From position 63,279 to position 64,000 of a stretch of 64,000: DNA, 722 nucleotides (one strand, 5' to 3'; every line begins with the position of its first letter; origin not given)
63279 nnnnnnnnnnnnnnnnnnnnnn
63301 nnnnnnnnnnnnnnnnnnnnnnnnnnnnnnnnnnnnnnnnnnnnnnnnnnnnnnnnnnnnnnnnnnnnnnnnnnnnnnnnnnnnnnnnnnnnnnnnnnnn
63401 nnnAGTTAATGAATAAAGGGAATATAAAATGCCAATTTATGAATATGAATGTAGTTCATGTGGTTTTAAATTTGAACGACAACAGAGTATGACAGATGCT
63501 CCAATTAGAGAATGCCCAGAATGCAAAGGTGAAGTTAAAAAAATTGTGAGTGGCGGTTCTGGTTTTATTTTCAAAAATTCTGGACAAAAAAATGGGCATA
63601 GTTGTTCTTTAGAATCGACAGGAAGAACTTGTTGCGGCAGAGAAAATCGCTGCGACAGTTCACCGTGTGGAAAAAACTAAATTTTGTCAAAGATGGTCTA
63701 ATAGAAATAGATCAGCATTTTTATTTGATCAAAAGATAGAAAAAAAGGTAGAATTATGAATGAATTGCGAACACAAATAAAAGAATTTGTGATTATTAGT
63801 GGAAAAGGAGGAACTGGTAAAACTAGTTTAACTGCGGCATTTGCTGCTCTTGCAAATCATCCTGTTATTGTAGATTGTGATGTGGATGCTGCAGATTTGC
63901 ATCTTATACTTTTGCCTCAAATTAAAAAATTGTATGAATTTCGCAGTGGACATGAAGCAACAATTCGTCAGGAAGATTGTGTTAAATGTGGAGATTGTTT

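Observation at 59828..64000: Sigma-54 regulated cluster: NifX-like x2, DUF5320-like, two MinD-type ATPases with ferredoxin inserts, FmdB zinc ribbon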

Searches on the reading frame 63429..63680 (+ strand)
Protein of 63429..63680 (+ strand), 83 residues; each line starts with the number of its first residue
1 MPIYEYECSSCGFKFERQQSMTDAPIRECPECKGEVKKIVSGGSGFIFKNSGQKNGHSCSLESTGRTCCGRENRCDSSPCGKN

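Call 5: search_protein_families(library=pfam, proteins=[window:63429-63680:+], max_evalue=0.01)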
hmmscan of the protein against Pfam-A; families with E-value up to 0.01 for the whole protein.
window:63429-63680:+ (83 aa): 3 families
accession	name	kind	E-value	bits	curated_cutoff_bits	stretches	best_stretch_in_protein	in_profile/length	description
PF09723.15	Zn_ribbon_8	-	9.9e-16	57.9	34.4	1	1-39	1-40/41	Zinc ribbon domain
PF23455.1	DUF7129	-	0.00044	20.4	30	1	5-39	11-40/45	Domain of unknown function (DUF7129)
PF01155.25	HypA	-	0.00099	19.5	28.9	1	5-43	70-103/112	Hydrogenase/urease nickel incorporation, metallochaperone, hypA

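Call 6: search_protein_families(library=ncbifam, proteins=[window:63429-63680:+], max_evalue=0.01)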
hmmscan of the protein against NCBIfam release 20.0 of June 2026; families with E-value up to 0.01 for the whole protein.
window:63429-63680:+ (83 aa): 5 families
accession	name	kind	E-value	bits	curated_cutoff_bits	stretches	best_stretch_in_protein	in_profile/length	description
TIGR02605.1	CxxC_CxxC_SSSS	subfamily_domain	1.5e-19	69.8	31.3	1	1-52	1-52/52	FmdB family zinc ribbon protein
NF053663.1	RPWMISH_prot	domain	3e-07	31.2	120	1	1-58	1-58/115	RPWMISH domain-containing protein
NF003339.0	PRK04351.1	equivalog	0.00042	20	113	1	3-39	110-145/149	SprT family protein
TIGR00100.1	hypA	equivalog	0.0013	18.8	88.1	1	5-43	70-104/116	hydrogenase maturation nickel metallochaperone HypA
NF001976.0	PRK00762.1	equivalog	0.0079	16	146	1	5-43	70-109/124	hydrogenase maturation nickel metallochaperone HypA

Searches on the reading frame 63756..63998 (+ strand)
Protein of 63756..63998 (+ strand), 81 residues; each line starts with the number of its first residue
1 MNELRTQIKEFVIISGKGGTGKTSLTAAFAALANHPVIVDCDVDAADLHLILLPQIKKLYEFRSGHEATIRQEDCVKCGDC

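Call 5: search_protein_families(library=pfam, proteins=[window:63756-63998:+], max_evalue=0.01)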
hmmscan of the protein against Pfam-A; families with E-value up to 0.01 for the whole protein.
window:63756-63998:+ (81 aa): 6 families
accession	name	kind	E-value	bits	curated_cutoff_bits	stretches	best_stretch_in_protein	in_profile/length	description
PF01656.29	CbiA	-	2e-06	28.2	25.4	1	12-49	2-43/125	CobQ/CobB/MinD/ParA nucleotide binding domain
PF13191.12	AAA_16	-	0.00012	23.1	32.6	1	5-41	20-60/167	AAA ATPase domain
PF13479.12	AAA_24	-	0.00019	21.8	27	1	12-64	5-53/195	AAA domain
PF02374.21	ArsA_ATPase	-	0.00055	19.7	24.3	1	10-31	2-23/305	Anion-transporting ATPase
PF10609.15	ParA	-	0.0017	18.3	27.1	1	11-43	6-42/246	NUBPL iron-transfer P-loop NTPase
PF20720.3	nSTAND3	-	0.0071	16.5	27.2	1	9-33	17-41/155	Novel STAND NTPase 3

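Call 6: search_protein_families(library=ncbifam, proteins=[window:63756-63998:+], max_evalue=0.01)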
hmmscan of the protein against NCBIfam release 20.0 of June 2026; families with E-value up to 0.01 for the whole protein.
window:63756-63998:+ (81 aa): 8 families
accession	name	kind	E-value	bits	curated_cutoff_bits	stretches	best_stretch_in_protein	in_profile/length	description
TIGR01969.1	minD_arch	subfamily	9.4e-08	31.5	201.75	1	12-52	4-48/251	cell division ATPase MinD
TIGR01968.1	minD_bact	equivalog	4.6e-06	26.2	212.9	1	11-53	4-50/261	septum site-determining protein MinD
NF008079.0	PRK10818.1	equivalog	0.0002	20.8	508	1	11-63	5-61/270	septum site-determining protein MinD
TIGR03371.1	cellulose_yhjQ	equivalog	0.00021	20.9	157.85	1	11-44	4-41/246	cellulose biosynthesis protein BcsQ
NF041136.1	MrpORP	equivalog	0.00063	19.1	450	1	9-50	6-51/365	iron-sulfur cluster carrier protein MrpORP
NF047398.1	AAA_KGGVGR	domain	0.0011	19.3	90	1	11-58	5-56/190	KGGVGR-motif variant AAA ATPase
NF053622.1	ATPseBagAMYCTU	equivalog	0.0013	18.3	400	1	11-33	9-32/325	ATPase BagA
TIGR04291.1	arsen_driv_ArsA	equivalog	0.0034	16.1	650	1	2-34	313-346/565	arsenical pump-driving ATPase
